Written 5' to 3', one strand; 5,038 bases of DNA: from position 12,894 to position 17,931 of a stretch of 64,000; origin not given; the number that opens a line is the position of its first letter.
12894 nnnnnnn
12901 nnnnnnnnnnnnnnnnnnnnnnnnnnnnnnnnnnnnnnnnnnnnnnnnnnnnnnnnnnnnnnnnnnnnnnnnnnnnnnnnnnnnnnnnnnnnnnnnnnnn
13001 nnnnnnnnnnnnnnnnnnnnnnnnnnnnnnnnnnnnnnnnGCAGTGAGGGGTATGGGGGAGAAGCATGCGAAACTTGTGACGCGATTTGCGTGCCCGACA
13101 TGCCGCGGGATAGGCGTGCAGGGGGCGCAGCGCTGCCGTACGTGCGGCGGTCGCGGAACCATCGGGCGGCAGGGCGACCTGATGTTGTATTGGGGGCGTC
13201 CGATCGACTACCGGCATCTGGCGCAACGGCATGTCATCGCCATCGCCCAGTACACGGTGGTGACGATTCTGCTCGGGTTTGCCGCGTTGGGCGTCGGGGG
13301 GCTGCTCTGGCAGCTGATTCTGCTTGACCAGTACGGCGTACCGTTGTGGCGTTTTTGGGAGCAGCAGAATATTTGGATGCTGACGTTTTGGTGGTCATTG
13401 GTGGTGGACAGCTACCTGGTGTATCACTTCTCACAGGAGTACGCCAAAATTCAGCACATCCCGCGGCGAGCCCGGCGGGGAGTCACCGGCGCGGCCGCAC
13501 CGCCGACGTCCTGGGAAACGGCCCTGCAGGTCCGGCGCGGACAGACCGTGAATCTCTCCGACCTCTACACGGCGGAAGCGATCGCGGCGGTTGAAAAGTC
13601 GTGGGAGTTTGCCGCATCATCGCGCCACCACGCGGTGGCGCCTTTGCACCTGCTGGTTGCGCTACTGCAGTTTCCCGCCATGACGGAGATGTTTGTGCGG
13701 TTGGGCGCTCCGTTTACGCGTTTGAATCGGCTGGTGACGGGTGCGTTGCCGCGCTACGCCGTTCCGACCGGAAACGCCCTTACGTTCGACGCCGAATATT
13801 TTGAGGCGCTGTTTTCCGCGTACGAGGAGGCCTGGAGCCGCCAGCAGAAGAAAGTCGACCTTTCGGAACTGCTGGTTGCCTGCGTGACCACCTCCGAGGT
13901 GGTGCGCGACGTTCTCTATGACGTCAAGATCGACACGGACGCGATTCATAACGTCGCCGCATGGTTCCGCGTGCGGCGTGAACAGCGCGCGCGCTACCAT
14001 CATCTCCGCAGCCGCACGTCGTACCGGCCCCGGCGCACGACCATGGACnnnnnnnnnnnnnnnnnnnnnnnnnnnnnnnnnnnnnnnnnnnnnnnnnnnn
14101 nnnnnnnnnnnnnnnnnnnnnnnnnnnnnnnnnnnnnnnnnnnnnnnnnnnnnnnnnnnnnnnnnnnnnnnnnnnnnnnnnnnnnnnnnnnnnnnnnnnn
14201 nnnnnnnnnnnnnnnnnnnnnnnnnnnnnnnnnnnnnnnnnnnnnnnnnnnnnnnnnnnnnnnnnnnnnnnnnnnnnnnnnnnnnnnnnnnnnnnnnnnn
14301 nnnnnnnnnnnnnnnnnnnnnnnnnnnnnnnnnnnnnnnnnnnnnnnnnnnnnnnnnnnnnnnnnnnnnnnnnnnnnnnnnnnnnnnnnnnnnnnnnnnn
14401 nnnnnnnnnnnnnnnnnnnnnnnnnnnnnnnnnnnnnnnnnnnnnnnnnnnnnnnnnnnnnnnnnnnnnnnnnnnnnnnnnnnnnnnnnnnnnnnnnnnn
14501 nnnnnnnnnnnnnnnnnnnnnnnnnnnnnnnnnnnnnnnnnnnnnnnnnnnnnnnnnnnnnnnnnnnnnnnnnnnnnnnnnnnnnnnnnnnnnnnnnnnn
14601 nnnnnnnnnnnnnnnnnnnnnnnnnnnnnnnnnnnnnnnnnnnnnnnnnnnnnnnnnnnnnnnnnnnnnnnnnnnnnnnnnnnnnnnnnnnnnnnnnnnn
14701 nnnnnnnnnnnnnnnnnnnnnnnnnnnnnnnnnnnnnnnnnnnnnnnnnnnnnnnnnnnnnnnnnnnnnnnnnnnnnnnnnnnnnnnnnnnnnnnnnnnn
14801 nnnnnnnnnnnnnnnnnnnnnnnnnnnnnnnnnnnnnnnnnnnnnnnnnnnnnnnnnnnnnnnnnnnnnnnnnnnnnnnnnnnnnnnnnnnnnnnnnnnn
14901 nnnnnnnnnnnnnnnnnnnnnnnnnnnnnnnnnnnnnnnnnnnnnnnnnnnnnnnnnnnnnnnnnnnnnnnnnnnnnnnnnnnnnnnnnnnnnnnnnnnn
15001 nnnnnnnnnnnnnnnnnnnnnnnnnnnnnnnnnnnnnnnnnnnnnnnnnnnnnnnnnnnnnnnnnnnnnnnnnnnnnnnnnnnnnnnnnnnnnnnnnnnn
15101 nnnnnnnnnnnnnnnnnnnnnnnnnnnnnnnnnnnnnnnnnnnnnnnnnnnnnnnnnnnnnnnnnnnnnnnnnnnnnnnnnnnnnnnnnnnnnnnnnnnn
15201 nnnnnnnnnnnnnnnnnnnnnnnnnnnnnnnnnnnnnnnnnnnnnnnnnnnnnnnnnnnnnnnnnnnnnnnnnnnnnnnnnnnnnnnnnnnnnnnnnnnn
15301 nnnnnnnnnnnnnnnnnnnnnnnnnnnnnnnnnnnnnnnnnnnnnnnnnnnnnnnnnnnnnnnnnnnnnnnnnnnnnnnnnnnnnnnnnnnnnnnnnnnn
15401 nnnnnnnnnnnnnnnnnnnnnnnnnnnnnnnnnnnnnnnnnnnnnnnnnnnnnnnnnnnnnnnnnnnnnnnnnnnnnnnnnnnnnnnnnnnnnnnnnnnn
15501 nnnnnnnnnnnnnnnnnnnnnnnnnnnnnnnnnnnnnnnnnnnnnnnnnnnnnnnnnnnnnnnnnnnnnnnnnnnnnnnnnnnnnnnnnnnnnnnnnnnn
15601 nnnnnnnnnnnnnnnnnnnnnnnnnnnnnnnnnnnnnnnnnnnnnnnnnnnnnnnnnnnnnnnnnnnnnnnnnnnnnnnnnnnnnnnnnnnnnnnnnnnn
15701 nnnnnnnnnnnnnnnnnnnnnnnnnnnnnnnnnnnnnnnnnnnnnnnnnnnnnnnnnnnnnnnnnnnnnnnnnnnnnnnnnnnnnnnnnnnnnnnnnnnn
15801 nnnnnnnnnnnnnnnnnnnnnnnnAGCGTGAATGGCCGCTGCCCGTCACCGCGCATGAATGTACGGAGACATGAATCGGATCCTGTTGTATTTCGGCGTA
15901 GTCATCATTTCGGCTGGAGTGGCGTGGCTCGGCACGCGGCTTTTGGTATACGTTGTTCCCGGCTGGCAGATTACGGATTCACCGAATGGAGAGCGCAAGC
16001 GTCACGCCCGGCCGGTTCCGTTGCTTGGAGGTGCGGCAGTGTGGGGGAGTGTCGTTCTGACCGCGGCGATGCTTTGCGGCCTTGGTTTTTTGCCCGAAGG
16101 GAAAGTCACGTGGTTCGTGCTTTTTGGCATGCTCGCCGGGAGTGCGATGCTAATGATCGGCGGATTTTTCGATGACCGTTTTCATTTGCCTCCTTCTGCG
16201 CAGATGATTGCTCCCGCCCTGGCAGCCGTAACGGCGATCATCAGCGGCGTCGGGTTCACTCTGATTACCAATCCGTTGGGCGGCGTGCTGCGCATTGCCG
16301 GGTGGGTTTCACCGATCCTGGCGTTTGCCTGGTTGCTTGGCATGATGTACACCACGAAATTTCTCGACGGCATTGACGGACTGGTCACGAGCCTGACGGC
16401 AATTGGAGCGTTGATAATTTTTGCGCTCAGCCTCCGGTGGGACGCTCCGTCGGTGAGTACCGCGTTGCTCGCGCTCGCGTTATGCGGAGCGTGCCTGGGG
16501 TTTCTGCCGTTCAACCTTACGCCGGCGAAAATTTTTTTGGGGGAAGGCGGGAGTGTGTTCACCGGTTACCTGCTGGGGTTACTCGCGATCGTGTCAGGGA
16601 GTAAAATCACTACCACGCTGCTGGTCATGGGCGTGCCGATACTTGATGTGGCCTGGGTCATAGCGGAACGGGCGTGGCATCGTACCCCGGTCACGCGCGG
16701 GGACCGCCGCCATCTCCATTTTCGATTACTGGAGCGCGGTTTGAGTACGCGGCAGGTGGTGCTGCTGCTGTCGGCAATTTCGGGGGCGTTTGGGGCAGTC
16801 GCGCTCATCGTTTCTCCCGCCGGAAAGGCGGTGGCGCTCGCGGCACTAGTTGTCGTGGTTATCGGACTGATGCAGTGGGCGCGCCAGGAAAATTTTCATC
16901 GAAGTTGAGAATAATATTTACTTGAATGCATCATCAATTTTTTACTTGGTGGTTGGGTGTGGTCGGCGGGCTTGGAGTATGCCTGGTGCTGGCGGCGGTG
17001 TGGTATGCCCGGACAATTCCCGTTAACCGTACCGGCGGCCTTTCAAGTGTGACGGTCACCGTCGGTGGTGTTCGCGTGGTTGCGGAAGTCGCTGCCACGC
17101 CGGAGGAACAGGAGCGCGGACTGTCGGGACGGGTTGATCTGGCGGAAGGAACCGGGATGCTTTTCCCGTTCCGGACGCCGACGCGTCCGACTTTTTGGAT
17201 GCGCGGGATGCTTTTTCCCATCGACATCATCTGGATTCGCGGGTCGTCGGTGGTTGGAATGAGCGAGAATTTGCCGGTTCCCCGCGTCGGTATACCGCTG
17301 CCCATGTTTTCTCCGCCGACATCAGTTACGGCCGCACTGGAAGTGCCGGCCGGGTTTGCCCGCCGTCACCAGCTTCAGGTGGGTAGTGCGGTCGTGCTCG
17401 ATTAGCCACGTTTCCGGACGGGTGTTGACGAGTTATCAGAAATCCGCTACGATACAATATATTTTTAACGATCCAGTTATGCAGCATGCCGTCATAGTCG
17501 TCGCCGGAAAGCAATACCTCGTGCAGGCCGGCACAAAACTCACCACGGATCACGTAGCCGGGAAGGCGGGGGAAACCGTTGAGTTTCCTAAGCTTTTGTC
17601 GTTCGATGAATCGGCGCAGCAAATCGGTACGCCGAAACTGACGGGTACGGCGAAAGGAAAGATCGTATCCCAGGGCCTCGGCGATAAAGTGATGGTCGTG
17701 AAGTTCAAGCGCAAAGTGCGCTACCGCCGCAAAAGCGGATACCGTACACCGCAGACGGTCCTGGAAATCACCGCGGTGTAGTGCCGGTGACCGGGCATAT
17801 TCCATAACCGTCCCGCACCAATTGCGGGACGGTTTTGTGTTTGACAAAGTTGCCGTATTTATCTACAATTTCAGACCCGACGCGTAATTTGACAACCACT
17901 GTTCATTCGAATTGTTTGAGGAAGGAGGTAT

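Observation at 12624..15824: Membrane-tethered double-ring AAA+ Clp-like ATPase with a DnaJ-type zinc finger and an inactive-looking D1, partnered with a Trp-rich membrane protein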

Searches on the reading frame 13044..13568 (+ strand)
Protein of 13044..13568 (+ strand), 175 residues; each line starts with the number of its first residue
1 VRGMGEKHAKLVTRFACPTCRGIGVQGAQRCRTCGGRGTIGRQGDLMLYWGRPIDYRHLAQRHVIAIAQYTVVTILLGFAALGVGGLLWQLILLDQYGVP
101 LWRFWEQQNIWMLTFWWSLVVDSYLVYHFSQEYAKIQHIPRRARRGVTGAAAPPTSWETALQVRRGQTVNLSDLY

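Call 53: search_protein_representatives(alignment_id=A4)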
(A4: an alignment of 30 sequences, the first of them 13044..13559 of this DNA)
Query: 30 sequences, 169 profile positions. Proteins with E-value up to 0.001 (for the whole library): 1147; up to 1e-10: 258; up to 1e-30: 37. The best 150 are listed.
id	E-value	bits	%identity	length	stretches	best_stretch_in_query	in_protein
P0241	1.3e-46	174.8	-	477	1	4-169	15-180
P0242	6.5e-46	172.6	-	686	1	1-169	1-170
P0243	9.1e-46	172.1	-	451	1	4-169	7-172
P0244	5.0e-44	166.4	-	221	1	6-168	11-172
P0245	5.1e-44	166.4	-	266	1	1-169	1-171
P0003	5.5e-44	166.3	-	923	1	4-169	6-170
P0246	2.5e-40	154.4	-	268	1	1-169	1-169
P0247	3.1e-40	154.1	-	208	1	3-169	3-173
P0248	2.7e-39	151.0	-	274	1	1-164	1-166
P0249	9.9e-39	149.2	-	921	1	1-169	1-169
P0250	8.1e-38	146.2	-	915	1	6-169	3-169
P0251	2.9e-37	144.4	-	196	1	1-169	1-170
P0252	9.0e-37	142.8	-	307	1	3-169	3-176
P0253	2.9e-36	141.2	-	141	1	4-135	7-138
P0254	5.8e-36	140.2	-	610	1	1-147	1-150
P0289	3.7e-29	118.0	-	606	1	6-165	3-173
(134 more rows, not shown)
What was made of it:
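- On Patescibacteria Zn-ribbon/TM-anchored Clp family (defined here): The N-terminal-module profile finds 1147 representative clusters at E <= 1e-3 (call 53).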

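Call 55: find_encoding_contigs(protein=P0289, flank=6000, max_places=3)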
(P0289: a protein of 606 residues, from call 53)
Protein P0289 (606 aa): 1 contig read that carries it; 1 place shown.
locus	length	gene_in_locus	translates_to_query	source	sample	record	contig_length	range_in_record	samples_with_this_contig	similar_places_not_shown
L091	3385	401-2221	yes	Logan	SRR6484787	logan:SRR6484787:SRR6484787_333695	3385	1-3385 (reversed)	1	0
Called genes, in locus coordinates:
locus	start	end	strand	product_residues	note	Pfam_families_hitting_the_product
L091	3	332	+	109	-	?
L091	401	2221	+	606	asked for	PF02861:Clp_N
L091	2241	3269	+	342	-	PF00953:Glycos_transf_4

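Call 57: search_protein_families(library=ncbifam, proteins=[L091:2241-3269:+, P0289], max_evalue=0.001)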
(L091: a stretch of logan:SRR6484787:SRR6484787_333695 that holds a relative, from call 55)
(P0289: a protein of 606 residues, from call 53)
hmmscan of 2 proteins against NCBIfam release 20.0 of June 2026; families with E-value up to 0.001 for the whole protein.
L091:2241-3269:+ (342 aa): 3 families
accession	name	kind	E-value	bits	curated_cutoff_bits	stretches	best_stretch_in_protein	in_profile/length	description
TIGR02380.1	ECA_wecA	exception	1.1e-36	126.7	326.05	1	13-331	10-330/346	UDP-N-acetylglucosamine--undecaprenyl-phosphate N-acetylglucosaminephosphotransferase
NF053644.1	MraY_archaea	equivalog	1.9e-22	80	450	1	104-307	152-340/340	pseudomurein biosynthesis MraY family phospho-N-acetylmuramoyl-pentapeptide-transferase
TIGR00445.1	mraY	equivalog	9.6e-18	64.7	192.05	1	37-307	27-315/321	phospho-N-acetylmuramoyl-pentapeptide-transferase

P0289 (606 aa): 7 families
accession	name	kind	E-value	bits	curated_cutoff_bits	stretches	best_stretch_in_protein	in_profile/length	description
TIGR03345.1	VI_ClpV1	equivalog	7.4e-24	84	884.95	1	183-444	4-254/852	type VI secretion system ATPase TssH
TIGR03346.1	chaperone_ClpB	equivalog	1.1e-20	73.6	1232.1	1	185-440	6-236/853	ATP-dependent chaperone ClpB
NF008118.0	PRK10865.1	equivalog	1.5e-16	59.5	1417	1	189-443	15-244/857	ATP-dependent chaperone ClpB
TIGR02639.1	ClpA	equivalog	8.7e-15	54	993.15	1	183-443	4-251/734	ATP-dependent Clp protease ATP-binding subunit ClpA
NF008263.0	PRK11034.1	equivalog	2.9e-10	38.7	1350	1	356-478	163-288/758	ATP-dependent Clp protease ATP-binding subunit ClpA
NF033607.0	disagg_AAA_ClpG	exception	4.4e-10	38.1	1900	1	351-441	233-325/932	AAA family protein disaggregase ClpG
NF033606.1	heat_AAA_ClpK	exception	3.2e-09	35.2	1900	1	356-441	259-346/949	heat shock survival AAA family ATPase ClpK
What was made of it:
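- Tried and rejected: The idea was not supported: the WecA model scores higher than the MraY model, and both are below cutoff (call 57).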

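Call 82: search_protein_families(library=pfam, proteins=[window:13044-13568:+], max_evalue=1)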
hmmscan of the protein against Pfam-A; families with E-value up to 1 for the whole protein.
window:13044-13568:+ (175 aa): 2 families
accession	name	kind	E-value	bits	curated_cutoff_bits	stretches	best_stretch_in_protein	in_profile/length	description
PF00684.25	DnaJ_CXXCXGXG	-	0.0031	18.2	32.7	1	17-39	1-26/65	DnaJ central domain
PF02150.21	Zn_ribbon_RPB9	-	0.54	10.6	25.2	0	7-20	14-27/36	RNA polymerases M/15 Kd subunit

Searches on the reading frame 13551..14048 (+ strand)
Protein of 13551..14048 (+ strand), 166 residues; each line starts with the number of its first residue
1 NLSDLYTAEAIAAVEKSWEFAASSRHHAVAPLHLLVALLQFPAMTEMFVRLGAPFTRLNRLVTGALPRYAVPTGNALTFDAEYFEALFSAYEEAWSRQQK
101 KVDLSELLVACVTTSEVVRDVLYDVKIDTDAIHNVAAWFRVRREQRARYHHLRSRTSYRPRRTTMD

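Call 82: search_protein_families(library=pfam, proteins=[window:13551-14048:+], max_evalue=1)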
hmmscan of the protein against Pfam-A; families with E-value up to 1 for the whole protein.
window:13551-14048:+ (166 aa): 1 family
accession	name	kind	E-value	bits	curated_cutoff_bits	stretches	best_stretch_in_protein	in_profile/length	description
PF02861.25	Clp_N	-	0.056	14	20.7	1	19-39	3-23/53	Clp amino terminal domain, pathogenicity island component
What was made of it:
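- On Hsp100/Clp class I (two-ring) ATPases: Pfam Clp_N gives only E 0.056 and 14 bits against a cutoff of 20.7 in this protein (call 82).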

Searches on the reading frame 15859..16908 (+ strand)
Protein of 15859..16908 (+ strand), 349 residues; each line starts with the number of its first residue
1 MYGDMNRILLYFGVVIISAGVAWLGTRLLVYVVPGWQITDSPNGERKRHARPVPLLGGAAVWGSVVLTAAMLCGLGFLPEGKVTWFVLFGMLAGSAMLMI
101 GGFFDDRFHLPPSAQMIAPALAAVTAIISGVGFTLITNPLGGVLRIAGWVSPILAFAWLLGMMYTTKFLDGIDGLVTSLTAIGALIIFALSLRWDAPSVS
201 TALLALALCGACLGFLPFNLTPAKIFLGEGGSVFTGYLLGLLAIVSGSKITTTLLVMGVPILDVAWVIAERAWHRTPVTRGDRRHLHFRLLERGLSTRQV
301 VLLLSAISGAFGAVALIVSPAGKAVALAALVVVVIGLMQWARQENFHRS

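Call 51: search_protein_families(library=pfam, proteins=[window:15859-16908:+], max_evalue=0.001)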
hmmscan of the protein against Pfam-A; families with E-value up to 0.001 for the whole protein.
window:15859-16908:+ (349 aa): 1 family
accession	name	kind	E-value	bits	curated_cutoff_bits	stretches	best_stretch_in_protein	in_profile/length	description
PF00953.26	Glycos_transf_4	-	1.4e-28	100.3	27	1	89-246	2-159/160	Glycosyl transferase family 4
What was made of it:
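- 15859..16908 (+): Context gene: a WecA-like polyprenyl-phosphate HexNAc-1-P transferase (Glycos_transf_4), 34 nt downstream. It is conserved next to the ATPase. Pfam 1.4e-28 (call 51).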

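Call 57: search_protein_families(library=ncbifam, proteins=[window:15859-16908:+], max_evalue=0.001)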
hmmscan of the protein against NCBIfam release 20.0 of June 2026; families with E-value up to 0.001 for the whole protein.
window:15859-16908:+ (349 aa): 3 families
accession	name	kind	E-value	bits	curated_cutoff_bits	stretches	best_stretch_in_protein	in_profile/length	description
TIGR02380.1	ECA_wecA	exception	4.4e-23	82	326.05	1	37-318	26-308/346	UDP-N-acetylglucosamine--undecaprenyl-phosphate N-acetylglucosaminephosphotransferase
NF053644.1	MraY_archaea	equivalog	2.7e-17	63.1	450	1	136-316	170-340/340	pseudomurein biosynthesis MraY family phospho-N-acetylmuramoyl-pentapeptide-transferase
TIGR00445.1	mraY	equivalog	7.4e-14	51.9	192.05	1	143-316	129-315/321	phospho-N-acetylmuramoyl-pentapeptide-transferase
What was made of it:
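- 15859..16908 (+): In NCBIfam the WecA model scores above the MraY model, both below cutoff (call 57).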

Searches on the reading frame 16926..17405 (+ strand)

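Call 51: search_protein_families(library=pfam, proteins=[window:16926-17405:+], max_evalue=0.001)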
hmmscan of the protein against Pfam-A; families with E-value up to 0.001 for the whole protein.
window:16926-17405:+ (159 aa): 1 family
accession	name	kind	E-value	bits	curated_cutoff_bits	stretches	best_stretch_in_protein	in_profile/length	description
PF02643.20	DUF192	-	1.5e-26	92.7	27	1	53-156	3-94/96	Uncharacterized ACR, COG1430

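Call 57: search_protein_families(library=ncbifam, proteins=[window:16926-17405:+], max_evalue=0.001)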
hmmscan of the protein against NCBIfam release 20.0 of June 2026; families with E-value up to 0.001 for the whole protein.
window:16926-17405:+ (159 aa): 0 families

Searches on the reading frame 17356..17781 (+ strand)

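Call 51: search_protein_families(library=pfam, proteins=[window:17356-17781:+], max_evalue=0.001)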
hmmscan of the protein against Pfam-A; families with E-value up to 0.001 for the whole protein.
window:17356-17781:+ (141 aa): 1 family
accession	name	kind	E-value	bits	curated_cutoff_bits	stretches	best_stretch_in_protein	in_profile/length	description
PF00829.26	Ribosomal_L21p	-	3.3e-22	79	27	1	44-141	2-99/99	Ribosomal prokaryotic L21 protein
